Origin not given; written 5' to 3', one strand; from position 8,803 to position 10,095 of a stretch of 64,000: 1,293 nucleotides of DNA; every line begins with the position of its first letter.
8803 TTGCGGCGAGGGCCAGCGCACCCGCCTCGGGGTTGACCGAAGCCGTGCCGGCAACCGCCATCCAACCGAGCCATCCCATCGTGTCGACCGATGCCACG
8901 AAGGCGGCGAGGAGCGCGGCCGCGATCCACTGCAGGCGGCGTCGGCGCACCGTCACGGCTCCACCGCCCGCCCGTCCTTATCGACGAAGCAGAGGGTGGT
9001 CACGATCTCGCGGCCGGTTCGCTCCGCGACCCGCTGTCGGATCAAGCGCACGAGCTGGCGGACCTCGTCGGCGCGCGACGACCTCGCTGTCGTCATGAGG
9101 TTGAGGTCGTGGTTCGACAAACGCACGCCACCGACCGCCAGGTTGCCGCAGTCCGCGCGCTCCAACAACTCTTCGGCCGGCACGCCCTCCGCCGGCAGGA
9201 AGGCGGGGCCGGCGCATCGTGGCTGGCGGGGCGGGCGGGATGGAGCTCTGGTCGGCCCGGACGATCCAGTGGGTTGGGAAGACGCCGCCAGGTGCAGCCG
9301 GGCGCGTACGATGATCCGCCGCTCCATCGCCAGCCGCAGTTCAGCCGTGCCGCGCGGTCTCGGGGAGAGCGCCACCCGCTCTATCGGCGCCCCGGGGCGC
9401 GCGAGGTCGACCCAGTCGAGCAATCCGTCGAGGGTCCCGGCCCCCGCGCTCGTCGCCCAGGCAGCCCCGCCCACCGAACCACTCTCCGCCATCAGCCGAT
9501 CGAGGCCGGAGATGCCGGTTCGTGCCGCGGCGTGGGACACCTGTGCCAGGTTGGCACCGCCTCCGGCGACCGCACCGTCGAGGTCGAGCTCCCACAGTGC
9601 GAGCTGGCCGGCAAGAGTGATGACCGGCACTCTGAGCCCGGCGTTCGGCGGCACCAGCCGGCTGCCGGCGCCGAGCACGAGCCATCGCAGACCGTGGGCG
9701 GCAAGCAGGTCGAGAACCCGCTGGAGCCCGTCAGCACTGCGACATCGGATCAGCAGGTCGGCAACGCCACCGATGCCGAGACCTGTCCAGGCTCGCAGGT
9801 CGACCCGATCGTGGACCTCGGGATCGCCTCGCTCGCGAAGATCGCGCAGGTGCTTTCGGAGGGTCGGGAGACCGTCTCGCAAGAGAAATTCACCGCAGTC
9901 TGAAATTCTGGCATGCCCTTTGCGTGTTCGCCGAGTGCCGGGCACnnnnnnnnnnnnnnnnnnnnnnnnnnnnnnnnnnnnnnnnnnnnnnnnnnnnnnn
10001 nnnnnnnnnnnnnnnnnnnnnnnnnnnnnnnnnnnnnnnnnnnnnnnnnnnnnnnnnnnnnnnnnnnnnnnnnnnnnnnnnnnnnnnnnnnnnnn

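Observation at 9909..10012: Consensus sigma-54 promoter plus intrinsic terminator predict a ~75-nt antisense CU-rich RNA between the sigma-54 activator gene and murB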

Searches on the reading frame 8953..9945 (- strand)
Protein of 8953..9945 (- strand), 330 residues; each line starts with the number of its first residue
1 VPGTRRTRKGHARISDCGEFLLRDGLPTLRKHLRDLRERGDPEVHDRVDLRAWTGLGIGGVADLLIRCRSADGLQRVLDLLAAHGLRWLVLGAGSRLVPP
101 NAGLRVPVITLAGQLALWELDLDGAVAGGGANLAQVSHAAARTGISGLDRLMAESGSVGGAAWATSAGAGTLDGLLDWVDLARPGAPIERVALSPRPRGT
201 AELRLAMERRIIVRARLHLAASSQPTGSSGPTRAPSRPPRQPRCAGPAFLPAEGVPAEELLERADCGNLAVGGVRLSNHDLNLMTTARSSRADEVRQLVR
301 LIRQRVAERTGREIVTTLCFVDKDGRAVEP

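Call 6: search_protein_families(library=pfam, proteins=[window:8953-9945:-])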
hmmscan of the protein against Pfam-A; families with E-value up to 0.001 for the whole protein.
window:8953-9945:- (330 aa): 2 families
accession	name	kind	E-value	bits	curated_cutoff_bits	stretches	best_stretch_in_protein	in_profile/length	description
PF01565.28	FAD_binding_4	-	9.2e-09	35.6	26.4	1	63-170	2-112/139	FAD binding domain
PF02873.21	MurB_C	-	1.3e-07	32.2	27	1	239-315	18-93/99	UDP-N-acetylenolpyruvoylglucosamine reductase, C-terminal domain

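Call 8: find_related_loci(query=window:8953-9945:-, collection=genome_contigs, flank=4000)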
Query window:8953-9945:- (330 aa) in genome_contigs; peptide patterns used: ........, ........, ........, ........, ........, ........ (x = any residue, [..] = any of these).
600 stretches matched a pattern (row limit reached: there are more); 11 encode a relative of the query (tblastn E <= 1e-3); 11 distinct loci.
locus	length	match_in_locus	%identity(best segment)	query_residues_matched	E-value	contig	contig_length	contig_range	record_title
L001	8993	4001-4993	57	1-330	1e-111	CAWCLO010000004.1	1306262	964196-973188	MAG: Candidatus Sulfomarinibacteraceae bacterium isolate MFD03804.bin.1.185 genome assembly, contig: contig_15797, whole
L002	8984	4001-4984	54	1-330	4e-96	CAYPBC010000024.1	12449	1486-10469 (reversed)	MAG TPA_asm: uncultured Thermoanaerobaculia bacterium isolate SRP155585_co2_221 genome assembly, contig: NODE_3421_lengt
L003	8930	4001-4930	55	22-330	1e-94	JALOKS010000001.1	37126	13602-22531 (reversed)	MAG: Thermoanaerobaculales bacterium isolate Prado005 scaffold_433, whole genome shotgun sequence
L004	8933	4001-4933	53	20-329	4e-101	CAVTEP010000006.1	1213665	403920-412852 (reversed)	MAG: Candidatus Sulfomarinibacteraceae bacterium isolate MFD09779.bin.1.340 genome assembly, contig: contig_47017, whole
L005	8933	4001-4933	53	20-329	4e-90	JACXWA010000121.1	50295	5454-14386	MAG: Candidatus Sulfomarinibacter kjeldsenii isolate MAG AM3-A scaffold_9, whole genome shotgun sequence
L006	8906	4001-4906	51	28-330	3e-85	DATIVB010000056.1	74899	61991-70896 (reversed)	MAG TPA_asm: Chondromyces sp. isolate SMAG_U15996 k141_446428, whole genome shotgun sequence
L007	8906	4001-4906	52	28-330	4e-85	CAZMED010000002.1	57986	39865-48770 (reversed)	MAG TPA_asm: uncultured Thermoanaerobaculia bacterium isolate binchicken_co176_97 genome assembly, contig: NODE_133_leng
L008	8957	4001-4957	50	13-330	3e-85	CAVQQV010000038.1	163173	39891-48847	MAG: Candidatus Sulfomarinibacteraceae bacterium isolate MFD09779.bin.2.237 genome assembly, contig: contig_43354, whole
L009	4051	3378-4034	63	2-220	1e-79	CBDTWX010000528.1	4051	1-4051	MAG TPA_asm: uncultured Thermoanaerobaculia bacterium isolate ERR2431952_concoct_53 genome assembly, contig: ERZ23880211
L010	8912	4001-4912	56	24-328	7e-96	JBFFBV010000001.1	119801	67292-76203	MAG: Candidatus Sulfomarinibacter sp. isolate Mix_mud12.2021.10.15 k141_1950762_length_119801_cov_11.4760, whole genome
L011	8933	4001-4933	36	1-309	2e-40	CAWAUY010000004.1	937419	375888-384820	MAG: Candidatus Sulfomarinibacteraceae bacterium isolate MFD03804.bin.2.94 genome assembly, contig: contig_17549, whole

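Call 28: find_homologous_proteins(query=window:8953-9882:-, max_evalue=1e-10)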
Query window:8953-9882:- (309 aa): 182 proteins with E <= 1e-10 among 8000 candidates; the best 120 are listed.
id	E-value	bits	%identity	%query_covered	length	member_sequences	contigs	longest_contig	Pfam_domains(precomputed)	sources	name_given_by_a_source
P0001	4.8e-147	507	100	78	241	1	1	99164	PF02873.22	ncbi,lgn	-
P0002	8.2e-118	411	67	99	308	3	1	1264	PF01565.29,PF02873.22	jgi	jgi:UDP-N-acetylenolpyruvoylglucosamine reductase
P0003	3.1e-106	373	59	100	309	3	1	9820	PF01565.29,PF02873.22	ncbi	ncbi:MAG: FAD-binding protein [Holophagae bacterium]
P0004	1.6e-105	371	59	98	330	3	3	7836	PF01565.29,PF02873.22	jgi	jgi:UDP-N-acetylmuramate dehydrogenase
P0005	9.2e-103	362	58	99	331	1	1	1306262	PF01565.29,PF02873.22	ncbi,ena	-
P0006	9.2e-102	359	59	99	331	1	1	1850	PF01565.29,PF02873.22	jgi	jgi:UDP-N-acetylmuramate dehydrogenase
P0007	2.1e-101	357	57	100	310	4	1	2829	PF01565.29,PF02873.22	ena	-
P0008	6.0e-100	353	55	100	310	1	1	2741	PF01565.29,PF02873.22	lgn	-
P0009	2.2e-98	347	55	99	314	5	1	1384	PF01565.29,PF02873.22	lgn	-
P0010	7.7e-98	346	56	99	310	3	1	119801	PF01565.29,PF02873.22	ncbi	-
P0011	8.3e-98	346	55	100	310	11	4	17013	PF01565.29,PF02873.22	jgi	-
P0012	1.8e-97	344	56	100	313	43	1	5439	PF01565.29,PF02873.22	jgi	-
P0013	1.9e-97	344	57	100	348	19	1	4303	PF01565.29,PF02873.22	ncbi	-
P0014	2.5e-97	344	55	99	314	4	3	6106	PF01565.29,PF02873.22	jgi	jgi:UDP-N-acetylmuramate dehydrogenase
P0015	3.0e-97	344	57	98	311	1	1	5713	PF01565.29,PF02873.22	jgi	jgi:UDP-N-acetylmuramate dehydrogenase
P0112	4.8e-79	284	49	98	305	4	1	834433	PF01565.29,PF02873.22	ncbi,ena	-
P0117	2.5e-70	255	47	99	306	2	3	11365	PF01565.29,PF02873.22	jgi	jgi:UDP-N-acetylmuramate dehydrogenase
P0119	4.6e-68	248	45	98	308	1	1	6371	PF01565.29,PF02873.22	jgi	jgi:UDP-N-acetylenolpyruvoylglucosamine reductase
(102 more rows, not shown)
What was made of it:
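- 8953..9882 (-): murB-like FAD-binding gene; probable start TTG 9882, 27 nt beyond the promoter on the other strand. Start inferred from relatives (calls 8, 28).
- On Cis-antisense RNA regulating murB: The probable murB start, TTG 9882, lies outside the transcribed region (calls 8, 28).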

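Call 29: find_encoding_contigs(protein=P0119, flank=3000, max_places=2)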
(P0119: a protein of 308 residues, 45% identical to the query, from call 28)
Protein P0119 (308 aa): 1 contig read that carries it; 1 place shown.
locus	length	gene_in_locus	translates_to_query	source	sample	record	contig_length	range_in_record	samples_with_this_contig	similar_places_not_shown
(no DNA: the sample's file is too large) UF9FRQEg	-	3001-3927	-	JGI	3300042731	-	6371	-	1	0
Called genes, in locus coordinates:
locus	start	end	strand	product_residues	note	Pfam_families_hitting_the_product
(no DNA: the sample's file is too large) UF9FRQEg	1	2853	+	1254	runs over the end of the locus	PF00158:Sigma54_activat, PF07728:AAA_5 (weak), PF14532:Sigma54_activ_2, PF25601:AAA_lid_14, PF02954:HTH_8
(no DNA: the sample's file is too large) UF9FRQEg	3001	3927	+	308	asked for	PF01565:FAD_binding_4, PF02873:MurB_C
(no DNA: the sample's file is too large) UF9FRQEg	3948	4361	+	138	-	?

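Call 30: find_encoding_contigs(protein=P0117, flank=3000, max_places=2)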
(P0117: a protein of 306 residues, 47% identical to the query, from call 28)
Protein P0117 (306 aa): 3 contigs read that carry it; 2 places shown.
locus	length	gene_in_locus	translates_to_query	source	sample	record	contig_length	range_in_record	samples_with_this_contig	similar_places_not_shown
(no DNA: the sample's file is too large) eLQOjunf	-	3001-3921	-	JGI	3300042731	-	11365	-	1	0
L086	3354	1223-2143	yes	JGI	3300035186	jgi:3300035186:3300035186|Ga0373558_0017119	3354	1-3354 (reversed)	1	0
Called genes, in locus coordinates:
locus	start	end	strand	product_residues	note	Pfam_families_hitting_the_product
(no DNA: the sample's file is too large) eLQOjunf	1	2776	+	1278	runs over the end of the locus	PF00158:Sigma54_activat, PF07728:AAA_5 (weak), PF14532:Sigma54_activ_2, PF25601:AAA_lid_14, PF02954:HTH_8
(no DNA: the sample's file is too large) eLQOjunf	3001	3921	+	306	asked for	PF01565:FAD_binding_4 (weak), PF02873:MurB_C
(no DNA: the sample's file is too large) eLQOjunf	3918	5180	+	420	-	PF13428:TPR_14 (faint), PF13371:TPR_9 (faint), PF13432:TPR_16 (faint), PF14559:TPR_19 (faint), PF13431:TPR_17 (faint), PF00515:TPR_1 (faint), PF07719:TPR_2 (faint), PF13414:TPR_11 (faint)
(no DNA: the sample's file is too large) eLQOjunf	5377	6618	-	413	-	PF09861:Lar_N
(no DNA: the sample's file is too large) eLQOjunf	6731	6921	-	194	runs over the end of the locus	PF01871:AMMECR1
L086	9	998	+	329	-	PF00158:Sigma54_activat, PF14532:Sigma54_activ_2, PF07728:AAA_5 (weak), PF25601:AAA_lid_14, PF02954:HTH_8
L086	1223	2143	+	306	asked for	PF01565:FAD_binding_4 (weak), PF02873:MurB_C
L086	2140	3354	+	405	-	?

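Call 31: find_encoding_contigs(protein=P0112, flank=3000, max_places=2)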
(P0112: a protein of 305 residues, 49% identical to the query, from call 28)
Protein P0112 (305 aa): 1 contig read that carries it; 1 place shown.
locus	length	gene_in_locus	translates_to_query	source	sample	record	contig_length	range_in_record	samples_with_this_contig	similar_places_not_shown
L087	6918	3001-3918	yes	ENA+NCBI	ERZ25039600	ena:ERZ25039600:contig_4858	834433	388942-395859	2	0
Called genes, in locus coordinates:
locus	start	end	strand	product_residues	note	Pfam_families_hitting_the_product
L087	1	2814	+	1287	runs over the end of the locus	PF00158:Sigma54_activat, PF14532:Sigma54_activ_2, PF25601:AAA_lid_14, PF02954:HTH_8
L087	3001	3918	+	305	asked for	PF01565:FAD_binding_4, PF02873:MurB_C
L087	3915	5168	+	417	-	PF00515:TPR_1 (faint), PF07719:TPR_2 (faint), PF12569:NatA_aux_su (faint), PF12895:ANAPC3 (faint), PF13174:TPR_6 (faint), PF13176:TPR_7 (faint), PF13432:TPR_16, PF14559:TPR_19 (weak), +8 more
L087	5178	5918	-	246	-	PF00588:SpoU_methylase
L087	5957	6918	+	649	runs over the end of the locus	PF01694:Rhomboid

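Call 39: search_protein_families(library=ncbifam, proteins=[window:8953-9882:-], max_evalue=0.001)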
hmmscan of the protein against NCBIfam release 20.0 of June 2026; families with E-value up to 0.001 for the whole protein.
window:8953-9882:- (309 aa): 6 families
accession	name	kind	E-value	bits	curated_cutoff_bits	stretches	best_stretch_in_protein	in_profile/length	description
NF010480.0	PRK13905.1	equivalog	1.3e-26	93.2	259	1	21-293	14-291/303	UDP-N-acetylmuramate dehydrogenase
NF011245.0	PRK14651.1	equivalog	2.9e-19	69.3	224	1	25-286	5-257/273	UDP-N-acetylmuramate dehydrogenase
TIGR00179.1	murB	equivalog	8.4e-16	58.1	144.5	1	29-143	1-116/290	UDP-N-acetylmuramate dehydrogenase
NF010478.0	PRK13903.1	equivalog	2.5e-12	46.3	231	1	22-140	14-132/362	UDP-N-acetylmuramate dehydrogenase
NF011242.0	PRK14648.1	equivalog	3.6e-07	29.6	426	1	224-296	263-337/354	UDP-N-acetylmuramate dehydrogenase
NF000755.0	PRK00046.1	equivalog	6e-06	25.2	277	1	23-141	4-124/343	UDP-N-acetylmuramate dehydrogenase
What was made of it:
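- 8953..9882 (-): FAD_binding_4 and MurB_C sit just above the Pfam cut-offs (call 6) and below the NCBIfam MurB cut-offs (call 39).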
